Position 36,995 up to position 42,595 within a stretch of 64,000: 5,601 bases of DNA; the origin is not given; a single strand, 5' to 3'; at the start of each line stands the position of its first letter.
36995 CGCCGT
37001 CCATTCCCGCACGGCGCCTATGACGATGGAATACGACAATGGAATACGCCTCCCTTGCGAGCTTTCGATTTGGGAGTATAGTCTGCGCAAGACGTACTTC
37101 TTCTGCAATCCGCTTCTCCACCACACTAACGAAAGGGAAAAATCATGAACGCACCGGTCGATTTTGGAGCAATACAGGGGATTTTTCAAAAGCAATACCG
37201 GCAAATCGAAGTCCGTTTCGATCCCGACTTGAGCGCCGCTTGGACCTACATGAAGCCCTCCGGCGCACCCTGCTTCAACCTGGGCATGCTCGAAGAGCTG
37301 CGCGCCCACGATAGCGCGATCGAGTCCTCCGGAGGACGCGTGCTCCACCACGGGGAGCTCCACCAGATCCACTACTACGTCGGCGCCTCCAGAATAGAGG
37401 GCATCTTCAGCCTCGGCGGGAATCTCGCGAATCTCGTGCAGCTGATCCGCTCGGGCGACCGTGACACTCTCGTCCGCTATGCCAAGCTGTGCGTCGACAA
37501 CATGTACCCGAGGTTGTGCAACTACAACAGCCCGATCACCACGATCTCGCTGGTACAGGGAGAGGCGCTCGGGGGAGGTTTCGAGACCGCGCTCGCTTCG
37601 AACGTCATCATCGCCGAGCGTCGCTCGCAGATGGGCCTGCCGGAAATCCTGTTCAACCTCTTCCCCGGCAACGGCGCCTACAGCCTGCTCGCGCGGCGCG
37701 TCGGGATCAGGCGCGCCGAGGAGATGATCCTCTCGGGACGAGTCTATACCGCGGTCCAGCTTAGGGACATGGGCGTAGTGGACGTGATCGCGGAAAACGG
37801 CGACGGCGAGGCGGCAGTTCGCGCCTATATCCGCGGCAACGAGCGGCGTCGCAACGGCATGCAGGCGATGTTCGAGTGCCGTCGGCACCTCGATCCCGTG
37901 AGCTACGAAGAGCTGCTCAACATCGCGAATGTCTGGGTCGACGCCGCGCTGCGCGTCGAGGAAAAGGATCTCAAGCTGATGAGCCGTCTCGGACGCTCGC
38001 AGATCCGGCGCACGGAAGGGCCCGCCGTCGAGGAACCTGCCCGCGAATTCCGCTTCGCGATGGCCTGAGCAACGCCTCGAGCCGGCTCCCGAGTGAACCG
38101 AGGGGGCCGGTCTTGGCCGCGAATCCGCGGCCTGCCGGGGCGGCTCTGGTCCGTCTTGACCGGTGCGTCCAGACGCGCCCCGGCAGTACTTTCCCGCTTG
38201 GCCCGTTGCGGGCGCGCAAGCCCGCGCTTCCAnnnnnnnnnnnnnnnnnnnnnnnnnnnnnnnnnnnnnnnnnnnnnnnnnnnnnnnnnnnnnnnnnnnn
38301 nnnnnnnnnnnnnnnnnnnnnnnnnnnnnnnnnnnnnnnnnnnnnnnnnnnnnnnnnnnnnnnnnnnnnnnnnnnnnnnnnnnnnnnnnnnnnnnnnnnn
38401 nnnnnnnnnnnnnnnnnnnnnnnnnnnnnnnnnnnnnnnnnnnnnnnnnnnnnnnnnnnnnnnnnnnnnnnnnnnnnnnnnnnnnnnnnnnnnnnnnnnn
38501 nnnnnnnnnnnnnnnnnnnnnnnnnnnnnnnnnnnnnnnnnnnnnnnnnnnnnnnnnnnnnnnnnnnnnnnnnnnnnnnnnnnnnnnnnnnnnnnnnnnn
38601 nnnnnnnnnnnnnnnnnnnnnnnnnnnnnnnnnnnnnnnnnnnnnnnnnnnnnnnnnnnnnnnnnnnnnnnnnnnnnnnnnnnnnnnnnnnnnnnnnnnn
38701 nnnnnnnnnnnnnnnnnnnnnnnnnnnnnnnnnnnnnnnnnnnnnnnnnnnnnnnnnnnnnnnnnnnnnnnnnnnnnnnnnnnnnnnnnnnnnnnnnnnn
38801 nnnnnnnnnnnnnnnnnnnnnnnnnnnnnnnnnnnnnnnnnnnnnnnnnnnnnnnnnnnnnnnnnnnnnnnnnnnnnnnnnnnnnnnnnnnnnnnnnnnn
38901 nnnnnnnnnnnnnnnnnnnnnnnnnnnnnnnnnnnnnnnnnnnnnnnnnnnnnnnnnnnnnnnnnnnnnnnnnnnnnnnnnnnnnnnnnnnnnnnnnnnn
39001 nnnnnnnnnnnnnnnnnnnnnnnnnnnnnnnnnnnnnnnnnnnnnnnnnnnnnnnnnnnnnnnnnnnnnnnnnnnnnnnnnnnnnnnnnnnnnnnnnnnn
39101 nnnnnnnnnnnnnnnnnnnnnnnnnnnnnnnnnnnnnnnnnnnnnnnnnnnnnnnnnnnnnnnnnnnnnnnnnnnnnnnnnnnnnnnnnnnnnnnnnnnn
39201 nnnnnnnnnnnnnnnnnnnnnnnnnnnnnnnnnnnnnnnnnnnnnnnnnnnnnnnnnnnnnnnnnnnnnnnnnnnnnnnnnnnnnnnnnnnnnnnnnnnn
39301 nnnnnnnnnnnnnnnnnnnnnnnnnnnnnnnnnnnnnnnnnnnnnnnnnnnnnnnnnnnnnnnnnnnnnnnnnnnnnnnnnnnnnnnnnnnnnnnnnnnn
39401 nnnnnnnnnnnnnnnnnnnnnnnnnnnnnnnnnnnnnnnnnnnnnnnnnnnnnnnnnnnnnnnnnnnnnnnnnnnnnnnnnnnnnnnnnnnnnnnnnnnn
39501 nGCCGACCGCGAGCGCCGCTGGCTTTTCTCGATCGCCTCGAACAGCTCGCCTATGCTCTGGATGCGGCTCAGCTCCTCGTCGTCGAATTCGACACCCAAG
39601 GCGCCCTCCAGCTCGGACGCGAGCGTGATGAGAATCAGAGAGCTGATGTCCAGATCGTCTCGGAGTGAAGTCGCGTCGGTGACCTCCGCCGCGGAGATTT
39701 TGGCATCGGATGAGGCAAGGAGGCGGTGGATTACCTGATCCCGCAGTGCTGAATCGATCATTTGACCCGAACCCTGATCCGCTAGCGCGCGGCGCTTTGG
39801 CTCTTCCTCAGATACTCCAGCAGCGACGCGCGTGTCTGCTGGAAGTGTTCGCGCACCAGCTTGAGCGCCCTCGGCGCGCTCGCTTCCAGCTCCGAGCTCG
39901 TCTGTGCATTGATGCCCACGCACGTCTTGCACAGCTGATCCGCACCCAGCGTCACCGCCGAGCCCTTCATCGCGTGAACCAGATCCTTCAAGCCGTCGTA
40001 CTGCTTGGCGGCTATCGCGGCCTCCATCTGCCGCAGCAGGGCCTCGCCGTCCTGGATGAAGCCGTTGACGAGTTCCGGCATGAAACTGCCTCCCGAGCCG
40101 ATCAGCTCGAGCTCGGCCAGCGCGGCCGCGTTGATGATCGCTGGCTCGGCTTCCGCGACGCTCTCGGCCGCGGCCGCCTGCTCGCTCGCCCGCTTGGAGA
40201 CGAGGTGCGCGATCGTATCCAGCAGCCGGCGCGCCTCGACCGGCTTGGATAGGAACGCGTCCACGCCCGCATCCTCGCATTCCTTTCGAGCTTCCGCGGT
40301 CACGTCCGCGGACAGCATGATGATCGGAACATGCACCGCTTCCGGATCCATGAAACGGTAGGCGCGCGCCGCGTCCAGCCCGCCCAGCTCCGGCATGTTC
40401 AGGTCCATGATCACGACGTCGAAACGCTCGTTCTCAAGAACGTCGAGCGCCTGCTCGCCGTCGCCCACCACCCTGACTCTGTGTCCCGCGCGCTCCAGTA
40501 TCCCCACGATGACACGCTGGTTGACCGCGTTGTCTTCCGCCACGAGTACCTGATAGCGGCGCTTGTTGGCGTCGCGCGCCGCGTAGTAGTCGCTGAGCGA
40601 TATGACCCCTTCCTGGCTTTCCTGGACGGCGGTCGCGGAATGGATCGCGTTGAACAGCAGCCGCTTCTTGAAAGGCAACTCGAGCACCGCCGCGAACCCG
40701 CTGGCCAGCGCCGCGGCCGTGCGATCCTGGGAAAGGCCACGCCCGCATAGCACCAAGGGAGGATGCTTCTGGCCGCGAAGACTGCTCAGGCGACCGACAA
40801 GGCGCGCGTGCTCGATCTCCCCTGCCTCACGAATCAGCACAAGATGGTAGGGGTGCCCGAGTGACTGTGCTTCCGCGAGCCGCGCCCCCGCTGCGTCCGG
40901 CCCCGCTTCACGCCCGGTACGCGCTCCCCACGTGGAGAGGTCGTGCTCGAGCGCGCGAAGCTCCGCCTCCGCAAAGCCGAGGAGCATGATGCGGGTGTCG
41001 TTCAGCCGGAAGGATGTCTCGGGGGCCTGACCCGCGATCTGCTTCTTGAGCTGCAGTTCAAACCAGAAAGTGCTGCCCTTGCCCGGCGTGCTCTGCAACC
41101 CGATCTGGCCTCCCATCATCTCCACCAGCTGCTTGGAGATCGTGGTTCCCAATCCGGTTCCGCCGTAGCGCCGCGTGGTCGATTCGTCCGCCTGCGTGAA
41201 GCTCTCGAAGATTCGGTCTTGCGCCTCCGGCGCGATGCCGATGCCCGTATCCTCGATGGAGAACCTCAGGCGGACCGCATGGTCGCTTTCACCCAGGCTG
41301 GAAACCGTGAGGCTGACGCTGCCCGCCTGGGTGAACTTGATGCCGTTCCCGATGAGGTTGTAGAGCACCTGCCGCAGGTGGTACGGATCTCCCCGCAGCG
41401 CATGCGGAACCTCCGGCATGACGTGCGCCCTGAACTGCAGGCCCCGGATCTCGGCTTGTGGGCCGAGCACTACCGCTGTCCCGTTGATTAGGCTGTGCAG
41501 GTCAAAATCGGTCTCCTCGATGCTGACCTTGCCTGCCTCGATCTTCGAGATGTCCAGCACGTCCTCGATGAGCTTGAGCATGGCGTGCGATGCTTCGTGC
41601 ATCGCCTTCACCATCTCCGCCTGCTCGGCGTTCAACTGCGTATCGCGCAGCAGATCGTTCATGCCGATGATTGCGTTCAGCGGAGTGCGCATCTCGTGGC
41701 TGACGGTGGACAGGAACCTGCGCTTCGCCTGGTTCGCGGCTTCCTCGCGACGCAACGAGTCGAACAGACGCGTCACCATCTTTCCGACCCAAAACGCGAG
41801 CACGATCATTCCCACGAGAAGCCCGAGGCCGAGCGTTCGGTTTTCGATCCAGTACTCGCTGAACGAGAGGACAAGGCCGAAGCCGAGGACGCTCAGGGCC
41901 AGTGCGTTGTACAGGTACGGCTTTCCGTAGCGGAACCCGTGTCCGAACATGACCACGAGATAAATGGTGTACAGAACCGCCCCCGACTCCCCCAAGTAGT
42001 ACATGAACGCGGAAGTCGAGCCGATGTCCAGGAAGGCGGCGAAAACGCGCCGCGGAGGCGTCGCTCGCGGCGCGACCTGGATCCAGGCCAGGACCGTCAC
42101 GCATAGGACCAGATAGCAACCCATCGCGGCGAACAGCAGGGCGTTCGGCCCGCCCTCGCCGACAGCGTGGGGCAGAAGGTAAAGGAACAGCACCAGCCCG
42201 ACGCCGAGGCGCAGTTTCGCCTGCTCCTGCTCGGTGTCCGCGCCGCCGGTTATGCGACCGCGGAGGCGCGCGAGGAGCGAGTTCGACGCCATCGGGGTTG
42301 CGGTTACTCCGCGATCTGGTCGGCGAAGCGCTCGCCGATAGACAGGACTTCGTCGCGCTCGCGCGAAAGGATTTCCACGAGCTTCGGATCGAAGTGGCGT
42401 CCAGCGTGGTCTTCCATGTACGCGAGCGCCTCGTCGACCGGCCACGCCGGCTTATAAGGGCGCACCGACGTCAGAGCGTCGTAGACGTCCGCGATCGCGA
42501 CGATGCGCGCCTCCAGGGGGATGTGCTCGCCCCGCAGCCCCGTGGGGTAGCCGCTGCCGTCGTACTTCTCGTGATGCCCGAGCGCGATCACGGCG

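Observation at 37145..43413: Complete DSF-family (RpfF / RpfC / RpfG) signalling locus in a betaproteobacterium-like backbone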

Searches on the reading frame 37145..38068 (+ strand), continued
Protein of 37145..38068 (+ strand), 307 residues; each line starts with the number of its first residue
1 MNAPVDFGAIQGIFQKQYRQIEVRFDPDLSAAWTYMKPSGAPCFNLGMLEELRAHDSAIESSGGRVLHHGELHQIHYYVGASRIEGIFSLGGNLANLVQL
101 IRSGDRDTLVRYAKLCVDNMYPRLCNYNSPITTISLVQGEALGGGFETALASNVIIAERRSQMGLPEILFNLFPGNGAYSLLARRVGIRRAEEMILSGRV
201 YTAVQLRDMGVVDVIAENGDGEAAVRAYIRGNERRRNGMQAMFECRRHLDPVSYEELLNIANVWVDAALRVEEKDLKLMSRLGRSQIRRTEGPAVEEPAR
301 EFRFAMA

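Call 59: find_related_loci(query=window:37145-38068:+, collection=metagenome_contigs, flank=4000)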
Query window:37145-38068:+ (307 aa) in metagenome_contigs; peptide patterns used: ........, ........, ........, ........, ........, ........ (x = any residue, [..] = any of these).
242 stretches matched a pattern; 108 encode a relative of the query (tblastn E <= 1e-3); the best 80 are kept; 80 distinct loci.
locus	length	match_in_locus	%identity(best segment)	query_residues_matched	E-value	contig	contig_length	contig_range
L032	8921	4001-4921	97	1-307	0e+0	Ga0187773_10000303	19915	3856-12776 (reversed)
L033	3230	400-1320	92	1-307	0e+0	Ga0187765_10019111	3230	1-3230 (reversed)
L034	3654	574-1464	79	1-297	3e-171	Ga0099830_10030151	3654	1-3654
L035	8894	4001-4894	80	1-298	6e-164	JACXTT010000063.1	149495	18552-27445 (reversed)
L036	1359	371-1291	78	1-307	2e-180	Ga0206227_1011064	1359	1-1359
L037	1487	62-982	77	1-307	2e-179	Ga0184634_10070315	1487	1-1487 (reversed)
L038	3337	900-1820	79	1-306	1e-171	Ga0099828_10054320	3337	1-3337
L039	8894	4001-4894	80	1-298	1e-163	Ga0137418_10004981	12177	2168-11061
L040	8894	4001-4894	80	1-298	2e-163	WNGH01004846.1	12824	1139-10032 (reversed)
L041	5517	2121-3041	79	1-306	3e-165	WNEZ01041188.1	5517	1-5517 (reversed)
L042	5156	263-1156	80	1-298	2e-164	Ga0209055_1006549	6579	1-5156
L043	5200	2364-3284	79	1-306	7e-166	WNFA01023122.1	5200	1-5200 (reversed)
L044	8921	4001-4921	79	1-306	2e-163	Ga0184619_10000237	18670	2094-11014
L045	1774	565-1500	77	1-307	7e-177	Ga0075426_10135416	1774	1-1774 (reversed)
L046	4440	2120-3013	80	1-298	5e-167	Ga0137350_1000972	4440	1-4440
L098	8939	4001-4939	69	1-307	1e-147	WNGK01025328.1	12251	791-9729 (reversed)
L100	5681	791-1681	71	1-297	8e-148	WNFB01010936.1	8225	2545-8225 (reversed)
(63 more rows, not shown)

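Call 65: search_protein_families(library=pfam, proteins=[L100:2545-3363:+, L100:1789-2181:+, L100:2162-2560:+, L020:9955-10851:+, L098:6834-8939:-, L100:5086-5667:-], max_evalue=0.001)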
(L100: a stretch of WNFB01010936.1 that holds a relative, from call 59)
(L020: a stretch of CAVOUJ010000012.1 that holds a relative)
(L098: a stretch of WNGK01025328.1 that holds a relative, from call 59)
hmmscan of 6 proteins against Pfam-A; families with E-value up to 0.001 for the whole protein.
L100:2545-3363:+ (272 aa): 1 family
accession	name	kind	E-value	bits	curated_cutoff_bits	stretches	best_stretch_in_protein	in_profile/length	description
PF01553.26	Acyltransferase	-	1.4e-24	86.9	23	1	79-202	3-130/132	Acyltransferase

L100:1789-2181:+ (130 aa): 0 families

L100:2162-2560:+ (132 aa): 0 families

L020:9955-10851:+ (298 aa): 1 family
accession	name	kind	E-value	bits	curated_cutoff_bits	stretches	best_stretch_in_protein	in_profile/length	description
PF01553.26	Acyltransferase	-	4.7e-23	81.9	23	1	105-229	3-131/132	Acyltransferase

L098:6834-8939:- (701 aa): 5 families
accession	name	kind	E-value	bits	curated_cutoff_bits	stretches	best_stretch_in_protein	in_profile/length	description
PF02518.31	HATPase_c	-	5.9e-29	101.2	26.4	1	181-296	1-110/111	Histidine kinase-, DNA gyrase B-, and HSP90-like ATPase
PF00072.30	Response_reg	-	7.4e-26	90.9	30.2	1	453-565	1-108/111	Response regulator receiver domain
PF00512.31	HisKA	-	1.1e-19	70.7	26.9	1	69-134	1-66/66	His Kinase A (phospho-acceptor) domain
PF01627.28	Hpt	-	3.1e-09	37.4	24.6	1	615-691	4-80/84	Hpt domain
PF23198.2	PDE8A_N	-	0.00012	22.5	29.6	0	453-543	15-101/147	PDE8A-like, N-terminal domain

L100:5086-5667:- (193 aa): 2 families
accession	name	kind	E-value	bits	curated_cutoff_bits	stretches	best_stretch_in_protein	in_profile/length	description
PF01627.28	Hpt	-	4.7e-09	36.8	24.6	1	108-182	6-80/84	Hpt domain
PF00072.30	Response_reg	-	3.8e-07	30.7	30.2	1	14-56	66-108/111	Response regulator receiver domain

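Call 70: search_protein_families(library=ncbifam, proteins=[L020:9955-10851:+], max_evalue=0.00001)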
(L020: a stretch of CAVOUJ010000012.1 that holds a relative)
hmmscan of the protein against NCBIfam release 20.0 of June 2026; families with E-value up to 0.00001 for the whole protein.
L020:9955-10851:+ (298 aa): 7 families
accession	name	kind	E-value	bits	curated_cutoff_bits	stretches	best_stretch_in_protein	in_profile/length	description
TIGR00530.1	AGP_acyltrn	subfamily_domain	6.4e-22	77.7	102.95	1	106-229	6-129/130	1-acylglycerol-3-phosphate O-acyltransferase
NF006386.0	PRK08633.1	equivalog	7.8e-19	66.9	1221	1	61-232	388-554/1147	acyl-[ACP]--phospholipid O-acyltransferase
NF005291.0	PRK06814.1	equivalog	2.8e-17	62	1349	1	33-255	377-593/1140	acyl-[ACP]--phospholipid O-acyltransferase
NF052552.1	LyOrLpactfOlsARHOCB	equivalog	8.7e-13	47.9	300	1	42-214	17-181/271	lyso-ornithine lipid O-acyltransferase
NF052553.1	LyOrLpactfOlsABRUA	equivalog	5.9e-11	42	300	1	82-213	33-160/263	lyso-ornithine lipid O-acyltransferase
NF005959.0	PRK08043.1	equivalog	4e-10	38.6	886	1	103-232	15-140/719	bifunctional acyl-ACP--phospholipid O-acyltransferase/long-chain-fatty-acid--ACP ligase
NF011593.0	PRK15018.1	equivalog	3.7e-09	36.7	501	1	116-234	65-184/245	1-acylglycerol-3-phosphate O-acyltransferase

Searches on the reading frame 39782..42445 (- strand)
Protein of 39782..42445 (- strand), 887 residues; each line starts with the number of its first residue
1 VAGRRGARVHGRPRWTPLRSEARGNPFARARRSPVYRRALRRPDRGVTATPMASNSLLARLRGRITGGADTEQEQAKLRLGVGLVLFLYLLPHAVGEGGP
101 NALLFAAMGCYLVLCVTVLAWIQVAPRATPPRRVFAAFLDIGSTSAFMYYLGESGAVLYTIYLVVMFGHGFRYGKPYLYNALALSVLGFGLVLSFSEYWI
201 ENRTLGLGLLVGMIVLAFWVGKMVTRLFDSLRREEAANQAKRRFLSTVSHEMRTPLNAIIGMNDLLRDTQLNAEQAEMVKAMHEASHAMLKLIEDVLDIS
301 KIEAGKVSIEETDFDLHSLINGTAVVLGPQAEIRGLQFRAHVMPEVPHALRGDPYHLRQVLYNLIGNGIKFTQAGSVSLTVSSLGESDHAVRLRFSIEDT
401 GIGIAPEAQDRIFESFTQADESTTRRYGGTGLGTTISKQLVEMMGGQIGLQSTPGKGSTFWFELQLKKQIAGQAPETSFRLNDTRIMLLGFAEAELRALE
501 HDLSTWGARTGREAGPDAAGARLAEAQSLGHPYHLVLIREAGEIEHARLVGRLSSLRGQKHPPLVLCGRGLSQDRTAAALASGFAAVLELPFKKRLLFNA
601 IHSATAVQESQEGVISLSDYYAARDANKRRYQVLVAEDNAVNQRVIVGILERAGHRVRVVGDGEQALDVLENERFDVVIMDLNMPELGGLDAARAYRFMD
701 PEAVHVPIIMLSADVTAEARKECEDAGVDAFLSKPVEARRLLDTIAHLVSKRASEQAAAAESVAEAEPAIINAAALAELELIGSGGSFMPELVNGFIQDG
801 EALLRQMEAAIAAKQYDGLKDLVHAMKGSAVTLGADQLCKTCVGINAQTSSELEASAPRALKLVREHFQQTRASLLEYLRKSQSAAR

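Call 3: search_protein_families(library=pfam, proteins=[window:39782-42445:-])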
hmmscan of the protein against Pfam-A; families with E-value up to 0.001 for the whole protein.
window:39782-42445:- (887 aa): 4 families
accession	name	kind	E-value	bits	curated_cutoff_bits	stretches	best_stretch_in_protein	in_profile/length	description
PF02518.31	HATPase_c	-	1.5e-30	106.3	26.4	1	352-467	1-110/111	Histidine kinase-, DNA gyrase B-, and HSP90-like ATPase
PF00072.30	Response_reg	-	8.6e-25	87.5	30.2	1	633-745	1-110/111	Response regulator receiver domain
PF00512.31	HisKA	-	8.2e-22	77.5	26.9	1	240-305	1-66/66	His Kinase A (phospho-acceptor) domain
PF01627.28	Hpt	-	3.8e-10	40.3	24.6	1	791-872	1-82/84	Hpt domain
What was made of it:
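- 39782..42292 (-): RpfC-type hybrid sensor kinase: a 26-aa N-terminal sensor stretch, a polytopic membrane input, then HisKA-HATPase-REC-HPt. Pfam (call 3).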

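Call 4: search_protein_families(library=ncbifam, proteins=[window:39782-42445:-])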
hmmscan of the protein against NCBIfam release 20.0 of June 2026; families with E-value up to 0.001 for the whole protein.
window:39782-42445:- (887 aa): 150 families (the best 25 are shown)
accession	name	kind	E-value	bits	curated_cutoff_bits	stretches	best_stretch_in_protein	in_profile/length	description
TIGR02956.1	TMAO_torS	equivalog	2e-117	393.6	676.5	2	235-610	458-825/967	TMAO reductase system sensor histidine kinase/response regulator TorS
NF008318.0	PRK11107.1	equivalog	8.1e-115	384.9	890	1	233-864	285-903/920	two-component sensor histidine kinase BarA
NF045901.1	HisKinLetSLeg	equivalog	9.9e-93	311.7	1650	1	232-850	285-874/906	two-component system sensor histidine kinase LetS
NF008302.0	PRK11091.1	equivalog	2.3e-91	307.2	838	2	235-471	277-513/779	aerobic respiration two-component sensor histidine kinase ArcB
NF011874.0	PRK15347.1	equivalog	6e-91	305.8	852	2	229-472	386-617/921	two component system sensor kinase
NF041947.1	LuxQ_Vibrio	equivalog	2.2e-82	277.3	1200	2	233-475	462-705/843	quorum-sensing autoinducer 2 sensor kinase/phosphatase LuxQ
NF008099.0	PRK10841.1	equivalog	1e-80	271.7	920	2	222-488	451-711/949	two-component system sensor histidine kinase RcsC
NF008543.0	PRK11466.1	equivalog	1.6e-70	238.1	982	2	235-490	438-688/914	TMAO reductase system sensor histidine kinase/response regulator TorS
NF038297.2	hybrid_HK_HrmK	equivalog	2.4e-65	221.3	725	2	235-473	229-464/607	hybrid histidine kinase/response regulator HrmK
NF046044.1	PnpS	equivalog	3.6e-53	181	400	1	236-464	165-389/390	two-component system histidine kinase PnpS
NF041832.1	near_NosP_CTERM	subfamily_domain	1e-52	179.5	400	2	235-523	1-291/370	NahK/ErcS family hybrid sensor histidine kinase/response regulator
NF007420.1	PRK09959.1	equivalog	2.6e-45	154.5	1995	2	237-465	708-935/1197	acid-sensing system histidine kinase EvgS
TIGR02966.1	phoR_proteo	equivalog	4e-45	154.3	334.2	1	236-463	109-332/333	phosphate regulon sensor histidine kinase PhoR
NF047465.1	hybrid_HK_LvrA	exception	7.4e-45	153.3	1200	2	232-471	193-427/819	hybrid histidine kinase/response regulator LvrA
NF033092.0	HK_WalK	equivalog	1.5e-42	146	725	1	233-464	364-592/594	cell wall metabolism sensor histidine kinase WalK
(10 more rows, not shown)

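Call 6: search_solved_structures(query=window:39782-42445:-, max_evalue=1e-10)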
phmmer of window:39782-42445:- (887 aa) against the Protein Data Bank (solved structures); distinct sequences matched with E-value up to 1e-10: 62 (the best 60 are shown).
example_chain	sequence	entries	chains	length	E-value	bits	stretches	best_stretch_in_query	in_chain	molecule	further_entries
7p8e_A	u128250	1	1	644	6.2e-72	246.3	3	233-381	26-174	Receiver domain of histidine kinase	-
6qrj_A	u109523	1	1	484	4.3e-67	230.3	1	245-745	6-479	Hybrid kinase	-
7z8n_A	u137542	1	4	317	7.6e-64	219.6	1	231-468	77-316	Histidine kinase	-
6dk8_A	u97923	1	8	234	7.8e-43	150.1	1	243-469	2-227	RetS (Regulator of Exopolysaccharide and Type III Secretion)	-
7n0e_B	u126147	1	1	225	1.2e-42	149.5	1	241-464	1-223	Histidine kinase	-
6dk7_A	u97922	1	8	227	1.2e-42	149.4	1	243-466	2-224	RetS (Regulator of Exopolysaccharide and Type III Secretion)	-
4jas_A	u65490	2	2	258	9.6e-33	116.7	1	231-463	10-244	Histidine kinase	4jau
5uht_A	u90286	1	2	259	8.4e-32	113.6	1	231-463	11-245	Sensor histidine kinase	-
3dge_A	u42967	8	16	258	9.4e-32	113.4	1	231-463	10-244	Sensor protein | Histidine kinase | Sensor histidine kinase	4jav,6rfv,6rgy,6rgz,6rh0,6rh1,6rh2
2c2a_A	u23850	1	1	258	9.5e-32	113.4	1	231-463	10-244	SENSOR HISTIDINE KINASE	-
6azr_A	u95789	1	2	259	4.2e-31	111.3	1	231-463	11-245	Sensor histidine kinase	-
6rh7_A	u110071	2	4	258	2.3e-30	108.8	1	231-463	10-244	Sensor histidine kinase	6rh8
3m6m_D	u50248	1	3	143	2e-29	105.7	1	623-749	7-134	Sensory/regulatory protein rpfC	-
4q20_A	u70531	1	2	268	8.3e-29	103.7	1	235-479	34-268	Sensor protein DivL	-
8u4x_A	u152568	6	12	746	4e-26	94.8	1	230-464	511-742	histidine kinase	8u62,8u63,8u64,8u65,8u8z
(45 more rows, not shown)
